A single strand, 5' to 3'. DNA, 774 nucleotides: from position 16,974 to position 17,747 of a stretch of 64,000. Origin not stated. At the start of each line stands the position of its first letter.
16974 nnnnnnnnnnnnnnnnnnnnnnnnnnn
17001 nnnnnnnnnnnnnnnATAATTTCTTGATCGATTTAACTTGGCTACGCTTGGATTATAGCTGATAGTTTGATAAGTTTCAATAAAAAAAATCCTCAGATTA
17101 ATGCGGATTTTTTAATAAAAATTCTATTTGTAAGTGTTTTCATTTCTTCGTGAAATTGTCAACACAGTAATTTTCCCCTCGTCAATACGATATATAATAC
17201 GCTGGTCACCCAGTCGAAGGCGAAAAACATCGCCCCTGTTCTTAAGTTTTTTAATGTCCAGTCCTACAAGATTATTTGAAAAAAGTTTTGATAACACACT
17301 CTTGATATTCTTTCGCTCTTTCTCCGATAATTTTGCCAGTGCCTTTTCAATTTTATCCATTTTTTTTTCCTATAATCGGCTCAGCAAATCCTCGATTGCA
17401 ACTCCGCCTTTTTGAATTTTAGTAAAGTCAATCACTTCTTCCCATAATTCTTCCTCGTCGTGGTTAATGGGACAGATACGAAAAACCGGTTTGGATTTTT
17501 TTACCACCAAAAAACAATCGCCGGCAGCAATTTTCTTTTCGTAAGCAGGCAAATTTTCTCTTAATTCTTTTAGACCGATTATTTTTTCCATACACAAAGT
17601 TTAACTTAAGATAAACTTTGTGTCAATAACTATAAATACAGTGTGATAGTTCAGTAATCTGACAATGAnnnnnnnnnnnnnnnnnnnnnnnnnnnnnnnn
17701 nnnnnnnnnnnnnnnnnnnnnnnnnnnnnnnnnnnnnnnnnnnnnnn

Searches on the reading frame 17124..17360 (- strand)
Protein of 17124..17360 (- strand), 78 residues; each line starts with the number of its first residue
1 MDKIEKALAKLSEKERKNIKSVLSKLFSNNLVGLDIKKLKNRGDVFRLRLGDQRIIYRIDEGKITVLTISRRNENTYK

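Call 79: search_protein_families(library=padloc, proteins=[window:17124-17360:-], max_evalue=0.01)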
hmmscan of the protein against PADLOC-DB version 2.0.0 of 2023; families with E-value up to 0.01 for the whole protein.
window:17124-17360:- (78 aa): 0 families

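Call 80: search_protein_families(library=pfam, proteins=[window:17124-17360:-], max_evalue=0.01)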
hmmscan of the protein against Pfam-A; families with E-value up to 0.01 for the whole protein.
window:17124-17360:- (78 aa): 1 family
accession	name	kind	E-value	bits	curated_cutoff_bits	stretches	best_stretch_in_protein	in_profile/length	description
PF05016.21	ParE_toxin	-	9.9e-07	29.7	23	1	2-75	12-88/89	ParE toxin of type II toxin-antitoxin system, parDE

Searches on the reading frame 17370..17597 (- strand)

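Call 79: search_protein_families(library=padloc, proteins=[window:17370-17597:-], max_evalue=0.01)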
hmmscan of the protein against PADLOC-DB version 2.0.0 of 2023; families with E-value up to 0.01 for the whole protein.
window:17370-17597:- (75 aa): 0 families

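Call 80: search_protein_families(library=pfam, proteins=[window:17370-17597:-], max_evalue=0.01)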
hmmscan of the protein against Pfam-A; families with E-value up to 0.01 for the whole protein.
window:17370-17597:- (75 aa): 1 family
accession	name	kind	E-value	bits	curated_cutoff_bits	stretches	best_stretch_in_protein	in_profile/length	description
PF02604.26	PhdYeFM_antitox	-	0.007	16.5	29.8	1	4-54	1-50/74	Antitoxin Phd_YefM, type II toxin-antitoxin system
